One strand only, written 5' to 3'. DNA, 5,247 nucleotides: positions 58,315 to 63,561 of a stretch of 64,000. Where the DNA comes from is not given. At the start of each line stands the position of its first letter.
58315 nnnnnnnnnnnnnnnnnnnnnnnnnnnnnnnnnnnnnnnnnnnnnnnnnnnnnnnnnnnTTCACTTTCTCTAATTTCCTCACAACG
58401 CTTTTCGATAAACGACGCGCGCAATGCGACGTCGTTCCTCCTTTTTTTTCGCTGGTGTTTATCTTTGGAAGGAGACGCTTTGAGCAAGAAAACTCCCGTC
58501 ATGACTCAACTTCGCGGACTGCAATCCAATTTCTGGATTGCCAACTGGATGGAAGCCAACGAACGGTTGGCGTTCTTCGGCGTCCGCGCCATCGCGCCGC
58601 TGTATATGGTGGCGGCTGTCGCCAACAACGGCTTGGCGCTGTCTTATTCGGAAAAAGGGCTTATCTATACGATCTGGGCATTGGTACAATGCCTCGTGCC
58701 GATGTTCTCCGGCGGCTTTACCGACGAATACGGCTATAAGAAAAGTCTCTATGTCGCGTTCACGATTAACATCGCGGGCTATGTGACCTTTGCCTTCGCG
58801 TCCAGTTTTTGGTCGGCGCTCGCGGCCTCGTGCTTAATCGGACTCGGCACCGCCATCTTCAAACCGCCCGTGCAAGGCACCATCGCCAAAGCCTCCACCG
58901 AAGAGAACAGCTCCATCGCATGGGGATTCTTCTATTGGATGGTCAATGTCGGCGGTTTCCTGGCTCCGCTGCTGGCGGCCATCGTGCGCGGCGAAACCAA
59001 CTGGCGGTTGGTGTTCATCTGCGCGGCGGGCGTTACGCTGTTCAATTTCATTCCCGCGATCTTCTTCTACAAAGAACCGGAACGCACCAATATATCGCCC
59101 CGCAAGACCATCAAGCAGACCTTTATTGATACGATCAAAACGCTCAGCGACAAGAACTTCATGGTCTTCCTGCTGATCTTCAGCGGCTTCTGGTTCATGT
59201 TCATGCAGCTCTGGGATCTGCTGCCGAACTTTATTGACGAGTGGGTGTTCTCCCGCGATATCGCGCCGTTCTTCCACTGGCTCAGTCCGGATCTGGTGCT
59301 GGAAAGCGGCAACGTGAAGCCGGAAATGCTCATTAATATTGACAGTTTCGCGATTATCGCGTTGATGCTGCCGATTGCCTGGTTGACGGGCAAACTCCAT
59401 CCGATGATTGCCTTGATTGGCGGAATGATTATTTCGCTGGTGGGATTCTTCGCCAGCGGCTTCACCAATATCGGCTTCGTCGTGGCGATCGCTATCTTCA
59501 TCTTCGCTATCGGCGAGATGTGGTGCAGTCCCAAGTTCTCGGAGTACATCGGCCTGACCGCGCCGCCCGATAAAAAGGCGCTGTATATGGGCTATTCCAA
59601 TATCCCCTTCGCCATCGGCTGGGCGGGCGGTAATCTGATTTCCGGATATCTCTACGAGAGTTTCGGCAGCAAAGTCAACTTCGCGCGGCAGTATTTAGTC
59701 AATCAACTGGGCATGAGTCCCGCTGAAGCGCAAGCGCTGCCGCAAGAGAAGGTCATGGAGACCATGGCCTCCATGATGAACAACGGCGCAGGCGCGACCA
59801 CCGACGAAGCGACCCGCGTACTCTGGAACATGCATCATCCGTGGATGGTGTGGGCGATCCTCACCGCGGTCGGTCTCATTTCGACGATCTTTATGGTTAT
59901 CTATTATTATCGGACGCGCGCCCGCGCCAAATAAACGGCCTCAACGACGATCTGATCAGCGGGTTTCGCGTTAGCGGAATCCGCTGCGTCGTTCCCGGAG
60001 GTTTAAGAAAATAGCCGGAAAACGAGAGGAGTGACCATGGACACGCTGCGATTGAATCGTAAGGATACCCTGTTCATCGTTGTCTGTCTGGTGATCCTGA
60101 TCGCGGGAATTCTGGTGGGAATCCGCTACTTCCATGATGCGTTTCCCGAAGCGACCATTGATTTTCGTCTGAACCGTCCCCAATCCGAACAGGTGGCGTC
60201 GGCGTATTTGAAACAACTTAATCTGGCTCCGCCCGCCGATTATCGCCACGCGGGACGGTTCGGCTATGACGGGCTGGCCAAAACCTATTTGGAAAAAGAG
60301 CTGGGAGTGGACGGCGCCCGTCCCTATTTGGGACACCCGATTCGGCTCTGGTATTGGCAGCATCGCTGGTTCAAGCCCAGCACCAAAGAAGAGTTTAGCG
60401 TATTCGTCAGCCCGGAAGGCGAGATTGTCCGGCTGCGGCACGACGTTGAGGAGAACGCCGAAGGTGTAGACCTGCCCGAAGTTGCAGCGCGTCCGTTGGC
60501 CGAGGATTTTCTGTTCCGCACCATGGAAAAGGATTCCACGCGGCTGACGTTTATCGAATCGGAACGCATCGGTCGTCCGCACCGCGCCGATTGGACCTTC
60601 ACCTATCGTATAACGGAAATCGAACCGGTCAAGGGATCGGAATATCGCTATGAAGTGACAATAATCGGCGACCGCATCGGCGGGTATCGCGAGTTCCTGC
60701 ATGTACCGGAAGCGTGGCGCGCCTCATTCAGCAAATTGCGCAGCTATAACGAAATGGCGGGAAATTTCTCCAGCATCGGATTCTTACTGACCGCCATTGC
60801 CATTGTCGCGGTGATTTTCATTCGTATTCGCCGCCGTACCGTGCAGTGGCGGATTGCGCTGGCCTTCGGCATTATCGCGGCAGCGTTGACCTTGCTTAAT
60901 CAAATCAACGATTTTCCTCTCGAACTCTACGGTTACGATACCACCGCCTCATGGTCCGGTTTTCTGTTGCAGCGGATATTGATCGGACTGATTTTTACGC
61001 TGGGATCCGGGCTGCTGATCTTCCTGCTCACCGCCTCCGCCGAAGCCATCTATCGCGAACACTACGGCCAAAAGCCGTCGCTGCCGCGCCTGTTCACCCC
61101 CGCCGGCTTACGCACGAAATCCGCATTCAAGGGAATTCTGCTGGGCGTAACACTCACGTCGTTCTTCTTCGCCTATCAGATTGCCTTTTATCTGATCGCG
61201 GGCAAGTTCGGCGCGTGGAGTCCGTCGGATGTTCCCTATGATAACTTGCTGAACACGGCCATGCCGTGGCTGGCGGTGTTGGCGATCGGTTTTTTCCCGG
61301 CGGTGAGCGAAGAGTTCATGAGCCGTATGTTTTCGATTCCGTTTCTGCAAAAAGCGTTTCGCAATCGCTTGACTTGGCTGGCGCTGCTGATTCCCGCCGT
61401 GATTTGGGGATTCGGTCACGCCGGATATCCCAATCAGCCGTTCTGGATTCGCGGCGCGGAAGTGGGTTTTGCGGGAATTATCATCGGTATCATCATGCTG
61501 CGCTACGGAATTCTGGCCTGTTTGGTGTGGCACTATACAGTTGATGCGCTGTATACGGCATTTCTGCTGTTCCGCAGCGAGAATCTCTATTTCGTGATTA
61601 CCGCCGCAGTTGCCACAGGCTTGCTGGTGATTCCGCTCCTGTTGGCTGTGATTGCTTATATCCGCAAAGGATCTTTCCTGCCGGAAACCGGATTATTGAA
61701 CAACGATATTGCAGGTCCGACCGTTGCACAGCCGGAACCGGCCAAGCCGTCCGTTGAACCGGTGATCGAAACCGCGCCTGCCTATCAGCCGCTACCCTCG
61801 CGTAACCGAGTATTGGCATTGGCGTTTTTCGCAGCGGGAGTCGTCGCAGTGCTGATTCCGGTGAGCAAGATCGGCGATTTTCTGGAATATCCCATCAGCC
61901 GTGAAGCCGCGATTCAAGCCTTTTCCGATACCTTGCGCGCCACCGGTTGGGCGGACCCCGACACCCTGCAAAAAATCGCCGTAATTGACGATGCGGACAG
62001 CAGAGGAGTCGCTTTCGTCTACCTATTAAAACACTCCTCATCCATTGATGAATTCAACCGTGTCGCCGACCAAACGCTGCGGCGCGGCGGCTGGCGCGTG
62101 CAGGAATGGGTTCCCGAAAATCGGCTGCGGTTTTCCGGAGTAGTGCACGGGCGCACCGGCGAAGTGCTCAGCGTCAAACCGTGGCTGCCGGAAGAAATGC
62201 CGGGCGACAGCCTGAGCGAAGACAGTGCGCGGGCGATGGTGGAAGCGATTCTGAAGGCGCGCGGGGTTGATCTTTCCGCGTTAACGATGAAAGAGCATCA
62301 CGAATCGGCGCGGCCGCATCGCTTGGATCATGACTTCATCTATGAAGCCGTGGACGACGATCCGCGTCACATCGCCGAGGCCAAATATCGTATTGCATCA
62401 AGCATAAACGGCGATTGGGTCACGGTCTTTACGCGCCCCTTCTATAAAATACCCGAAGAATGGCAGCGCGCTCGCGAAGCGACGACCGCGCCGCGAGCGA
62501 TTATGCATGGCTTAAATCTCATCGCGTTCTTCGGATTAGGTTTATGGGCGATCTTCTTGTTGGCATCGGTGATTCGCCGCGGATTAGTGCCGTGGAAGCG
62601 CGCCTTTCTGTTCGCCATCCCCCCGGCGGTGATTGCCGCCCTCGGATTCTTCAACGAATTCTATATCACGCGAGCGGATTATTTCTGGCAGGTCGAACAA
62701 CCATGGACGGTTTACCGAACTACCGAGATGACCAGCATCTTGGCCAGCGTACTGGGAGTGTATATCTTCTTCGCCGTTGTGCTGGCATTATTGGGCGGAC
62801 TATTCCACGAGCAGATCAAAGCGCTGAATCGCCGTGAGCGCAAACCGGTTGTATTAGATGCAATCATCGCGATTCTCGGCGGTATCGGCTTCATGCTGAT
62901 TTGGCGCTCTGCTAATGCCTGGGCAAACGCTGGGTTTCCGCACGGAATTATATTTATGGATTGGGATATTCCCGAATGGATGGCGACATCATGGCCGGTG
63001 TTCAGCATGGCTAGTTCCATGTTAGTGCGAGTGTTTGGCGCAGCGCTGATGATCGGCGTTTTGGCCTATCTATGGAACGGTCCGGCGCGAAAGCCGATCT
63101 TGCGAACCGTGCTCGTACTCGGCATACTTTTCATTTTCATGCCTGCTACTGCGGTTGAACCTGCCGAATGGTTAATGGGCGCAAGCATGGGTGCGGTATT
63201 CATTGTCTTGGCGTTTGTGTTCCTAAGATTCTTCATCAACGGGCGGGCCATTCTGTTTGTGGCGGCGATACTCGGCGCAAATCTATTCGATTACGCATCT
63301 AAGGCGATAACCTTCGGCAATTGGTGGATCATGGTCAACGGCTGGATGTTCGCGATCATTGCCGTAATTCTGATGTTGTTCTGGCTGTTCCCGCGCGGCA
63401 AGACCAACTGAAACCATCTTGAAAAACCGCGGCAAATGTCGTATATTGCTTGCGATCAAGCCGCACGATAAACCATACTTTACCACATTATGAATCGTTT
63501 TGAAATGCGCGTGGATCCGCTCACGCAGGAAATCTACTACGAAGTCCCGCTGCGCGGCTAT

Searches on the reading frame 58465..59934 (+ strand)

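Call 47: search_protein_families(library=pfam, proteins=[window:58465-59934:+], max_evalue=0.0001)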
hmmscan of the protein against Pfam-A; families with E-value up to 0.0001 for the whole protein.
window:58465-59934:+ (489 aa): 2 families
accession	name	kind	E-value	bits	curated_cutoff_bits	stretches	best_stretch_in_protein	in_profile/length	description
PF07690.21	MFS_1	-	5.6e-34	118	33.4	2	39-256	11-228/347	Major Facilitator Superfamily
PF00854.27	PTR2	-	2.8e-10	40.1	27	1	116-226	33-149/392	POT family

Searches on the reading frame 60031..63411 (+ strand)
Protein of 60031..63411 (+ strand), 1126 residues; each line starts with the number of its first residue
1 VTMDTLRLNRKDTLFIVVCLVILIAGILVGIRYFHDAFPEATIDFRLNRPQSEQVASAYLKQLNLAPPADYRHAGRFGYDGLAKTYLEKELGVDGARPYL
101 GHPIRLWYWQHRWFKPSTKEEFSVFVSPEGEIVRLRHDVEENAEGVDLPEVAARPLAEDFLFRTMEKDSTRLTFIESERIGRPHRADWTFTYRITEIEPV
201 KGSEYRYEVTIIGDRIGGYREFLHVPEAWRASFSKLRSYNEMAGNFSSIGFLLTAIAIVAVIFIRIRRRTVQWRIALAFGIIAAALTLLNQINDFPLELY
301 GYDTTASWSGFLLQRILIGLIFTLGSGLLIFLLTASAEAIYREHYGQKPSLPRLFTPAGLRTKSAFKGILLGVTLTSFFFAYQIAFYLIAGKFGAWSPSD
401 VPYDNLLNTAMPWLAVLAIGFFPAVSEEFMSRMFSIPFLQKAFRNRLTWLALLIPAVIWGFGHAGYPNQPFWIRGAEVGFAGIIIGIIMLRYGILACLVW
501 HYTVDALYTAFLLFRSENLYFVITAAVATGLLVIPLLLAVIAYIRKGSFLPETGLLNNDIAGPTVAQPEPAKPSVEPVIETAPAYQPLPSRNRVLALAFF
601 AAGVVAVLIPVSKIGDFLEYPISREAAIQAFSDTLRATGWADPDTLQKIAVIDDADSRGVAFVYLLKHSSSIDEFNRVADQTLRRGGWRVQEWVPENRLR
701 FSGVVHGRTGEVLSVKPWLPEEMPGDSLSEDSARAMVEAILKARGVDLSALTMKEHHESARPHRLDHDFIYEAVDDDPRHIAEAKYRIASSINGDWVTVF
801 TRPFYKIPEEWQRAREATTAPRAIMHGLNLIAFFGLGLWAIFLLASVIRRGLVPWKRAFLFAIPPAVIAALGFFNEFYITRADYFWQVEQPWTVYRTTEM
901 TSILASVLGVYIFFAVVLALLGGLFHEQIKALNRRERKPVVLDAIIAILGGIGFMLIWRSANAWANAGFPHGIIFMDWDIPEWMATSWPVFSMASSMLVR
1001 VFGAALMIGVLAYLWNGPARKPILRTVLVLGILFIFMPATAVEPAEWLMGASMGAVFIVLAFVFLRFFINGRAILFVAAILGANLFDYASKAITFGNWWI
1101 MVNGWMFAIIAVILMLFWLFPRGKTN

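Call 47: search_protein_families(library=pfam, proteins=[window:60031-63411:+], max_evalue=0.0001)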
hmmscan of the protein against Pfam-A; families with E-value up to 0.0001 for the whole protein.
window:60031-63411:+ (1126 aa): 1 family
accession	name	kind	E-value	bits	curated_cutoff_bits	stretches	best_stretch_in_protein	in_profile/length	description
PF16244.11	DUF4901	-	4.9e-06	27.1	27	1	109-193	34-118/148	YcdB, YcdC repeated domain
